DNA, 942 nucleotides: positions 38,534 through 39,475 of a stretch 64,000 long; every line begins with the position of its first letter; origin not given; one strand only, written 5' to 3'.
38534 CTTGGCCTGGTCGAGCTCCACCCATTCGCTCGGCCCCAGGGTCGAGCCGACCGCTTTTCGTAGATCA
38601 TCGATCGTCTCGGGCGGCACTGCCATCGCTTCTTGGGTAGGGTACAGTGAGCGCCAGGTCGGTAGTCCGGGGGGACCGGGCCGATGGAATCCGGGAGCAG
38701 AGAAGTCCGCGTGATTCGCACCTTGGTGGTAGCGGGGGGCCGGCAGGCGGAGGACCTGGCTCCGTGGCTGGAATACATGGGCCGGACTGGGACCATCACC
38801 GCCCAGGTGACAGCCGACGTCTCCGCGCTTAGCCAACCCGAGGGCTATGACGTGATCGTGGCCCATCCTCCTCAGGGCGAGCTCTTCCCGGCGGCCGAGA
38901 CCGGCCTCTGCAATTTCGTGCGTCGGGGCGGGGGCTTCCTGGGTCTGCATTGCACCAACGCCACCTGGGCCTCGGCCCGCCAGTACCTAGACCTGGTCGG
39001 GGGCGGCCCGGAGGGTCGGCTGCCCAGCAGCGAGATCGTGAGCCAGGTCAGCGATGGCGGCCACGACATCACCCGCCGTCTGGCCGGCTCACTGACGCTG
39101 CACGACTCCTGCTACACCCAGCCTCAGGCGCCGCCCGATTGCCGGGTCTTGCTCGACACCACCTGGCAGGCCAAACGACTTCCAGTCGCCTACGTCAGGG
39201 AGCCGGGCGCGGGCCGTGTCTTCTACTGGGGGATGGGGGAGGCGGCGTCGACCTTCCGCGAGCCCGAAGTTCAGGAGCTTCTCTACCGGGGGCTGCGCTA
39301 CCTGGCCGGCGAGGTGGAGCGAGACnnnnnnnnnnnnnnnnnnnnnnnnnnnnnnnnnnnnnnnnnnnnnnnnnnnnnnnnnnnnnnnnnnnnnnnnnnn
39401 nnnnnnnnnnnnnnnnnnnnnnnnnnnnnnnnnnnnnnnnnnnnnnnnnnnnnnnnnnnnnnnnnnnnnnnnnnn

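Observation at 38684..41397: ThuA-ThuB gene fusion followed by a second ThuB-like oxidoreductase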

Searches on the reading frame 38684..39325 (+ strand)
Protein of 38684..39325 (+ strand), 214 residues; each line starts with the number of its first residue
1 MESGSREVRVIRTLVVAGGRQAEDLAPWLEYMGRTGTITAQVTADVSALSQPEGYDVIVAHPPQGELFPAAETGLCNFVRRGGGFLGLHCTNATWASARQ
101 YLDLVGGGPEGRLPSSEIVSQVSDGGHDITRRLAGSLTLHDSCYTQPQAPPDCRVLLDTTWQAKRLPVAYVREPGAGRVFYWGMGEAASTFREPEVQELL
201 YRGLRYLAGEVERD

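Call 16: search_dna_similar(query=window:38684-39325:+, collection=plasmids, mode=protein, max_evalue=0.00001, max_rows=30)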
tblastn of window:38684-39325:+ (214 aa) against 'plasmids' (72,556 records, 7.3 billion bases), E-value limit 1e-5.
Records with a match: 20; places in all: 21; records where one place covers at least 80% of the query: 17.
Best place of each record, by identity: <60% 20.
By first word of the organism name: Haloferax 4; Haloarcula 3; Haladaptatus 2; Halostagnicola 1; Halocatena 1; Halomontanus 1; Arthrobacter 1; Haloterrigena 1; Natrinema 1; Halarchaeum 1; and 4 more.
By predicted mobility (MOB-suite, as given by PLSDB): non-mobilizable 19; conjugative 1.
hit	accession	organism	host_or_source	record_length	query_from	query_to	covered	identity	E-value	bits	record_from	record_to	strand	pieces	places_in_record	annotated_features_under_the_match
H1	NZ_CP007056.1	Halostagnicola larsenii XH-48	-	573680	14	208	91%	33.3%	3e-14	78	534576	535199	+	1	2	ThuA domain-containing protein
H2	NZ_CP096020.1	Halocatena salina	cell culture,sediment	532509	11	210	93%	28.6%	1e-10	67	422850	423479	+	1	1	ThuA domain-containing protein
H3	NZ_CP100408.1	Haloarcula marina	cell culture,sediment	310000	12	208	92%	28.8%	4e-11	69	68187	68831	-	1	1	ThuA domain-containing protein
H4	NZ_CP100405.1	Haloarcula marina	cell culture,sediment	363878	12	208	92%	28.8%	4e-11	69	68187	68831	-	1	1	ThuA domain-containing protein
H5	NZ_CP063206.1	Haloferax gibbonsii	cultured ...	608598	23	207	86%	30.3%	3e-10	66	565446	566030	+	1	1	ThuA domain-containing protein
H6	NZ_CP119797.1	Halomontanus rarus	cell culture,sediment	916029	23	208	87%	30.1%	8e-16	82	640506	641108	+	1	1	ThuA domain-containing protein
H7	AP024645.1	Arthrobacter sp. StoSoilB3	-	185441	5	208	95%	27.2%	1e-6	56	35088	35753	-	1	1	hypothetical protein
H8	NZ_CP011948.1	Haloferax gibbonsii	whole genome,saline saltern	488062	23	207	86%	29.8%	5e-10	66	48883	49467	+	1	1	ThuA domain-containing protein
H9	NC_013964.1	Haloferax volcanii DS2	-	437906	23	207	86%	29.8%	9e-10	65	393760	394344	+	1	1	ThuA domain-containing protein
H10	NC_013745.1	Haloterrigena turkmenica DSM 5511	-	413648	12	208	92%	27.7%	2e-9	64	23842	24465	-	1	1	ThuA domain-containing protein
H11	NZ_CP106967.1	Haloferax alexandrinus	-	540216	23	207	86%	29.3%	9e-8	59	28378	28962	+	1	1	ThuA domain-containing protein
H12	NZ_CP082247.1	Natrinema sp. SYSU A 869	cell culture,salt lake sediment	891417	12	208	92%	26.7%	3e-7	57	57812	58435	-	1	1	ThuA domain-containing protein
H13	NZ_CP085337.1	Haladaptatus halobius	cell culture,saline soil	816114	3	208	96%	24.2%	6e-8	59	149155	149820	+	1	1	ThuA domain-containing protein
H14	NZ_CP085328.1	Haladaptatus salinisoli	cell culture,saline soil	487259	3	208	96%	24.2%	1e-7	59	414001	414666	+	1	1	ThuA domain-containing protein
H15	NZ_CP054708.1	Halarchaeum sp. CBA1220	solar salt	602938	38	214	83%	27.6%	5e-9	62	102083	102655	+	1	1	ThuA domain-containing protein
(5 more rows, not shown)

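Call 21: search_dna_similar(query=window:38684-39325:+, collection=plasmids, mode=protein, max_evalue=10, max_rows=60, rows=spread)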
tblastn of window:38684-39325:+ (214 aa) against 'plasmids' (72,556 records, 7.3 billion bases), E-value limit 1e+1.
Records with a match: 136; places in all: 168; records where one place covers at least 80% of the query: 56.
Best place of each record, by identity: <60% 136.
By first word of the organism name: Rhizobium 20; Phaeobacter 12; Novosphingobium 11; Sphingobium 11; Sinorhizobium 11; Streptomyces 6; Haloferax 5; Ketogulonicigenium 4; Rhodococcus 4; Haloarcula 3; and 37 more.
By predicted mobility (MOB-suite, as given by PLSDB): non-mobilizable 115; conjugative 14; mobilizable 7.
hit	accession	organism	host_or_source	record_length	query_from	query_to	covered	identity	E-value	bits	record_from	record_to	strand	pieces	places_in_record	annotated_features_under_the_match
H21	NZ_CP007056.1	Halostagnicola larsenii XH-48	-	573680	14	208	91%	33.3%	3e-14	78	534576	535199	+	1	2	ThuA domain-containing protein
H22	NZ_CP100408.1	Haloarcula marina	cell culture,sediment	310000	12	208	92%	28.8%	4e-11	69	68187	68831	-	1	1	ThuA domain-containing protein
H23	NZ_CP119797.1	Halomontanus rarus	cell culture,sediment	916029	23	208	87%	30.1%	8e-16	82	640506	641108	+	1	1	ThuA domain-containing protein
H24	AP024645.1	Arthrobacter sp. StoSoilB3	-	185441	5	208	95%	27.2%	1e-6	56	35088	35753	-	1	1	hypothetical protein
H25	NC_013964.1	Haloferax volcanii DS2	-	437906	23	207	86%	29.8%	9e-10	65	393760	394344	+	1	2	ThuA domain-containing protein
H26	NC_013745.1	Haloterrigena turkmenica DSM 5511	-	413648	12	208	92%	27.7%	2e-9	64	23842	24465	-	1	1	ThuA domain-containing protein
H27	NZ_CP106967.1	Haloferax alexandrinus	-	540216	23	207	86%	29.3%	9e-8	59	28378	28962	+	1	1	ThuA domain-containing protein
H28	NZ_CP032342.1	Azospirillum brasilense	soil sample,Agricultural field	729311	9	202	91%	26.6%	8e+0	35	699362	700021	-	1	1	ThuA domain-containing protein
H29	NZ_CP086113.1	Skermanella rosea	single cell,hydrocarbon-contaminated ...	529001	13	208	92%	25.8%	4e-4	48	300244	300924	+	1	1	ThuA domain-containing protein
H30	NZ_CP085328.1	Haladaptatus salinisoli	cell culture,saline soil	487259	3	208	96%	24.2%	1e-7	59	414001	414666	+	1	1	ThuA domain-containing protein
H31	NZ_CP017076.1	Novosphingobium resinovorum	single cell,soil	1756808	14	206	90%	25.5%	3e-2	42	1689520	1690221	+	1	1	none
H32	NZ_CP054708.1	Halarchaeum sp. CBA1220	solar salt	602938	38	214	83%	27.6%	5e-9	62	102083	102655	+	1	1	ThuA domain-containing protein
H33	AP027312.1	Sphingobium sp. TomMM7A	-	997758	15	209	91%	24.9%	3e-2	42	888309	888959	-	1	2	hypothetical protein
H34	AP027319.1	Sphingobium sp. TomTYG42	-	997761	15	209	91%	24.9%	3e-2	42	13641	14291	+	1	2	hypothetical protein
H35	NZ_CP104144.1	Rhizobium sullae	Sulla coronaria,cell culture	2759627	3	208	96%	23.6%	2e-1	40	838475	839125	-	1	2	record has no annotation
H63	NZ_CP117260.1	Rhizobium tumorigenes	Rubus sp.,pure bacterial culture,Aerial ...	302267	139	208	33%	31.7%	1e-2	43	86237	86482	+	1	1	ThuA domain-containing protein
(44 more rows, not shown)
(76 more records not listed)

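Call 22: get_annotated_region(hit=H63, flank=7000)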
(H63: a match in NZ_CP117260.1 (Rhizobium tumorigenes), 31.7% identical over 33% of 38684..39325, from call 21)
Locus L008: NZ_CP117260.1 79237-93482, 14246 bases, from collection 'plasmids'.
description: Rhizobium tumorigenes strain 1078 plasmid unnamed3, complete sequence
organism: Rhizobium tumorigenes (NCBI taxid 2041385)
taxonomy: Bacteria; Pseudomonadota; Alphaproteobacteria; Hyphomicrobiales; Rhizobiaceae; Rhizobium; Rhizobium tumorigenes
host: -; source: Rubus sp.,pure bacterial culture,Aerial tumor; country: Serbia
typing (MOB-suite, as given by PLSDB): non-mobilizable
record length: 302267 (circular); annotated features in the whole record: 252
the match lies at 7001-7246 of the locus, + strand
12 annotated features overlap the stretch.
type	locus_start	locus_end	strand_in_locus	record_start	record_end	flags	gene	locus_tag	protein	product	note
CDS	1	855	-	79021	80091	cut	ugpC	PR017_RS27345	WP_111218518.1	sn-glycerol-3-phosphate ABC transporter ATP-binding protein UgpC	-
CDS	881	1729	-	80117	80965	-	-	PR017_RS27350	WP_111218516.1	carbohydrate ABC transporter permease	GO:0008643 - carbohydrate transport [Evidence IEA]; GO:0055085 - transmembrane transport [Evidence IEA]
CDS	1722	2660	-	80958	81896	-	-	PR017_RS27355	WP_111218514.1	sugar ABC transporter permease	-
CDS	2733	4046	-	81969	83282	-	-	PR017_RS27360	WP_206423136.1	extracellular solute-binding protein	-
CDS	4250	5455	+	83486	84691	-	-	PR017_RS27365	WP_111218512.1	ROK family transcriptional regulator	GO:0006355 - regulation of DNA-templated transcription [Evidence IEA]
CDS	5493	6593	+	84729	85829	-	-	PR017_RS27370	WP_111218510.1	Gfo/Idh/MocA family oxidoreductase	-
CDS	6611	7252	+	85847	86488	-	-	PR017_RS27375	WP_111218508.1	ThuA domain-containing protein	-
CDS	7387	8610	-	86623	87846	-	-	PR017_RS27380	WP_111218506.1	MFS transporter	GO:0055085 - transmembrane transport [Evidence IEA]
CDS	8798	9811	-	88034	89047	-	rsgA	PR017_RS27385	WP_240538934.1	ribosome small subunit-dependent GTPase A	GO:0006412 - translation [Evidence IEA]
CDS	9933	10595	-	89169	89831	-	-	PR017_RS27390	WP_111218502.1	DUF2161 family putative PD-(D/E)XK-type phosphodiesterase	-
CDS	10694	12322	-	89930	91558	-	-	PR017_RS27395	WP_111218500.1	Na+/H+ antiporter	GO:1902600 - proton transmembrane transport [Evidence IEA]; GO:0006885 - regulation of pH [Evidence IEA]; GO:0006814 - ...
CDS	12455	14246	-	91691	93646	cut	-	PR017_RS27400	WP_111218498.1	heavy metal translocating P-type ATPase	-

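Call 23: get_annotated_region(hit=H23, flank=6000)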
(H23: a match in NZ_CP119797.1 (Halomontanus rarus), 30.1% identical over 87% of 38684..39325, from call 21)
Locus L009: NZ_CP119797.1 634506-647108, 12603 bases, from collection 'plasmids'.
description: Halomontanus rarus strain TS33 plasmid unnamed1, complete sequence
organism: Halomontanus rarus (NCBI taxid 3034020)
taxonomy: Archaea; Euryarchaeota; Halobacteria; Halobacteriales; Natrialbaceae; Halomontanus; Halomontanus rarus
host: -; source: cell culture,sediment; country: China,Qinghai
typing (MOB-suite, as given by PLSDB): non-mobilizable
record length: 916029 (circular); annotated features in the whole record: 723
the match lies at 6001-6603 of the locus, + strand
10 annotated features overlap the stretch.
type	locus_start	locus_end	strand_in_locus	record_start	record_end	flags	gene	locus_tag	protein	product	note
CDS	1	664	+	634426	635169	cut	-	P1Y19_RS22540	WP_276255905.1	ThuA domain-containing protein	-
CDS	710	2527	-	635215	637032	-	-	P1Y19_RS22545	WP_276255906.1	glycoside hydrolase family 2 TIM barrel-domain containing protein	GO:0005975 - carbohydrate metabolic process [Evidence IEA]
CDS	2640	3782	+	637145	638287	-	-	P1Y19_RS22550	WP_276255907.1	enolase C-terminal domain-like protein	-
CDS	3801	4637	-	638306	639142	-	-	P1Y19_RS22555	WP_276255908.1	sugar phosphate isomerase/epimerase family protein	-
CDS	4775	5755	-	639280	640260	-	-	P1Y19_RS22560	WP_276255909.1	Gfo/Idh/MocA family oxidoreductase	-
CDS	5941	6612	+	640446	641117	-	-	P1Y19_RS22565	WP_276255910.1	ThuA domain-containing protein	-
CDS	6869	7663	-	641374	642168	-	-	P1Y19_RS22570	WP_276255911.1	TIM barrel protein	-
CDS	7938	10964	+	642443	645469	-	-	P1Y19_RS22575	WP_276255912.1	FAD-binding oxidoreductase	-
CDS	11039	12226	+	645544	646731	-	-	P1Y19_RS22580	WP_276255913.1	alanine--glyoxylate aminotransferase family protein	-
CDS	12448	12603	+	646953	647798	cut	-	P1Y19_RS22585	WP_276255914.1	aldo/keto reductase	-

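Call 30: search_protein_families(library=pfam, proteins=[L008:6611-7249:+, L008:5493-6590:+, L009:5941-6609:+], max_evalue=0.001)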
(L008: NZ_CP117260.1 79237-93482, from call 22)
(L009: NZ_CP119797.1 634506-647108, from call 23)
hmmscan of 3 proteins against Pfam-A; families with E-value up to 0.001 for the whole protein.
L008:6611-7249:+ (213 aa): 1 family
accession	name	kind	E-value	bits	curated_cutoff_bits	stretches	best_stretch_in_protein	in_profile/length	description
PF06283.17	ThuA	-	1.3e-46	160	33.4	1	4-211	2-209/209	Trehalose utilisation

L008:5493-6590:+ (366 aa): 4 families
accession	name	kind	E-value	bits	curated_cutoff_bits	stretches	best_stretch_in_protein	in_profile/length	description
PF22725.1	GFO_IDH_MocA_C3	-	5.6e-24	85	27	1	129-263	1-123/124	GFO/IDH/MocA C-terminal domain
PF01408.29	GFO_IDH_MocA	-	1.5e-16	61.6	24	1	5-117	2-116/120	Oxidoreductase family, NAD-binding Rossmann fold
PF02894.22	GFO_IDH_MocA_C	-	1.6e-10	41.6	22.9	1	135-345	3-218/218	Oxidoreductase family, C-terminal alpha/beta domain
PF03447.22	NAD_binding_3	-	7.5e-05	23.9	24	1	10-117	1-113/116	Homoserine dehydrogenase, NAD binding domain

L009:5941-6609:+ (223 aa): 1 family
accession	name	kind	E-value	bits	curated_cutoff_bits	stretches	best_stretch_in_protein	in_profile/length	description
PF06283.17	ThuA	-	6.7e-36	124.9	33.4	1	20-220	15-209/209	Trehalose utilisation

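Call 45: search_protein_representatives(protein=window:38684-39325:+)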
Query: 214 residues. Proteins with E-value up to 0.001 (for the whole library): 1244; up to 1e-10: 144; up to 1e-30: 2. The best 150 are listed.
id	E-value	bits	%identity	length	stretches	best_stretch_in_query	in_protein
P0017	1.9e-100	351.1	75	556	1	11-214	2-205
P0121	1.6e-95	335.0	100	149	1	11-158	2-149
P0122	3.0e-28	115.1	72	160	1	2-81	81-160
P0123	7.6e-28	113.8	34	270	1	30-212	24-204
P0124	4.6e-27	111.2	33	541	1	35-205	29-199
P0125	9.4e-23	97.1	33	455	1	34-213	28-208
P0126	9.6e-23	97.1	32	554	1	32-211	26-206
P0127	4.2e-21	91.7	33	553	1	10-208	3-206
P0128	4.2e-21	91.7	28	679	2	52-209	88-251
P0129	2.7e-20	89.1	34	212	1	21-208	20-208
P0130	4.4e-20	88.4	31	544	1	9-208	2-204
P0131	9.5e-20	87.3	32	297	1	40-210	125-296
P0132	3.5e-19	85.4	31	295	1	24-212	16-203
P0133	3.5e-19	85.4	36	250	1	22-184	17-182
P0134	1.4e-18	83.4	33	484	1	31-212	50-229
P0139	1.3e-17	80.3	32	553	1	31-212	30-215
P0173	2.8e-14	69.4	30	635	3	71-212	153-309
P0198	9.8e-13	64.4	35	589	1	12-208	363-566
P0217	4.2e-12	62.3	34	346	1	53-210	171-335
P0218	5.8e-12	61.8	26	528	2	43-210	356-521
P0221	8.2e-12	61.3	29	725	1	24-210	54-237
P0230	1.2e-11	60.8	28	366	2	68-209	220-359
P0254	6.7e-11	58.3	27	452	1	15-210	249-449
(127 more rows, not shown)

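Call 46: search_protein_families(library=pfam, proteins=[P0198, P0218, P0254, P0128, P0124, P0134, P0173, P0221, P0217, P0230], max_evalue=0.0001)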
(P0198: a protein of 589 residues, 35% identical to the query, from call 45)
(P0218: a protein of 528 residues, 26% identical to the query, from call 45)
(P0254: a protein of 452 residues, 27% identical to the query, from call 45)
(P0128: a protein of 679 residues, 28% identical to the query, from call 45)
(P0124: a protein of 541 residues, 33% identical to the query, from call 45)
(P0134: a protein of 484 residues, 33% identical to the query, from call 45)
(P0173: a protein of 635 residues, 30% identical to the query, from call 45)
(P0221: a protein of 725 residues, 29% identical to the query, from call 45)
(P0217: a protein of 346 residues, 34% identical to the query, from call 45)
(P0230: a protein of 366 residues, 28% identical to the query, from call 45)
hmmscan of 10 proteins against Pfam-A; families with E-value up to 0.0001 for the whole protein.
P0198 (589 aa): 5 families
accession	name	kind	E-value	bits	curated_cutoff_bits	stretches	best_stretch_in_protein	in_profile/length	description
PF06283.17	ThuA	-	3.2e-40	139.1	33.4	1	363-565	1-209/209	Trehalose utilisation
PF22725.1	GFO_IDH_MocA_C3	-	4.9e-22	78.7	27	1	132-262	2-124/124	GFO/IDH/MocA C-terminal domain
PF01408.29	GFO_IDH_MocA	-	8.7e-21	75.3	24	1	9-119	3-116/120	Oxidoreductase family, NAD-binding Rossmann fold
PF02894.22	GFO_IDH_MocA_C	-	7.9e-08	32.8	22.9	1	136-268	2-138/218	Oxidoreductase family, C-terminal alpha/beta domain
PF03447.22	NAD_binding_3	-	2.9e-05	25.2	24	0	28-119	20-113/116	Homoserine dehydrogenase, NAD binding domain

P0218 (528 aa): 1 family
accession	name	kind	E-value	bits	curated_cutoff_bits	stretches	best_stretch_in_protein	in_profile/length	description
PF06283.17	ThuA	-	5.3e-74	249.4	33.4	2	36-255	7-209/209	Trehalose utilisation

P0254 (452 aa): 4 families
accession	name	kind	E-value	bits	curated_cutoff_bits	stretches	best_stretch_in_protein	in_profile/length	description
PF06283.17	ThuA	-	3.1e-35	122.8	33.4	1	256-446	12-209/209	Trehalose utilisation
PF13472.12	Lipase_GDSL_2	-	8.6e-22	78.9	32.9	1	55-222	7-175/178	GDSL-like Lipase/Acylhydrolase family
PF00657.28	Lipase_GDSL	-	3.5e-10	40.8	23.6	1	54-222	2-200/208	GDSL-like Lipase/Acylhydrolase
PF25182.1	NonGDSL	-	6.1e-07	29.4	80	1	61-192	45-171/220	Non-GDSL lipase-like family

P0128 (679 aa): 2 families
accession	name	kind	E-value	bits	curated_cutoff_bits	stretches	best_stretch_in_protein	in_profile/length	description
PF06283.17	ThuA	-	2e-99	332.5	33.4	2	36-249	1-209/209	Trehalose utilisation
PF06439.18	3keto-disac_hyd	-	9.6e-43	146.8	26.8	1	506-677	1-187/187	3-keto-disaccharide hydrolase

P0124 (541 aa): 4 families
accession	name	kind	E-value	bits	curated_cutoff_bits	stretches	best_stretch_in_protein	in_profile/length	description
PF06283.17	ThuA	-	3.3e-40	139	33.4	1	13-201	13-209/209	Trehalose utilisation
PF22725.1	GFO_IDH_MocA_C3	-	6.8e-25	87.9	27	1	340-459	1-123/124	GFO/IDH/MocA C-terminal domain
PF01408.29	GFO_IDH_MocA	-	9.6e-22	78.4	24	1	210-330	1-118/120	Oxidoreductase family, NAD-binding Rossmann fold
PF02894.22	GFO_IDH_MocA_C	-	2.3e-17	64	22.9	1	344-536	1-216/218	Oxidoreductase family, C-terminal alpha/beta domain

P0134 (484 aa): 2 families
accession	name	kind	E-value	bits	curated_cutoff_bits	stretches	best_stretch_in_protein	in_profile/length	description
PF23500.1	DUF7133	-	1.7e-79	268.3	27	1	263-482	1-216/385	Domain of unknown function (DUF7133)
PF06283.17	ThuA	-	4.5e-38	132.1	33.4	1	31-224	4-209/209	Trehalose utilisation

P0173 (635 aa): 1 family
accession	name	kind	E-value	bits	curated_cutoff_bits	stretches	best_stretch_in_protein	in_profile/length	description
PF06283.17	ThuA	-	7.3e-68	229.4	33.4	3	68-304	16-209/209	Trehalose utilisation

P0221 (725 aa): 2 families
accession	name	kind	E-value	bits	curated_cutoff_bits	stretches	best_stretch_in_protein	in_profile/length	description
PF23500.1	DUF7133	-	4.1e-77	260.5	27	1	287-510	1-222/385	Domain of unknown function (DUF7133)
PF06283.17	ThuA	-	2.5e-39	136.1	33.4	1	37-234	2-209/209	Trehalose utilisation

P0217 (346 aa): 1 family
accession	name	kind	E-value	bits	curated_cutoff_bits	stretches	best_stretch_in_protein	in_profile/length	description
PF06283.17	ThuA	-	2.5e-54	185.1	33.4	1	121-332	1-209/209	Trehalose utilisation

P0230 (366 aa): 1 family
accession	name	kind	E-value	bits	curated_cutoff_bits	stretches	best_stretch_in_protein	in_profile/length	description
PF06283.17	ThuA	-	4.6e-56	190.8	33.4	2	136-357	1-209/209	Trehalose utilisation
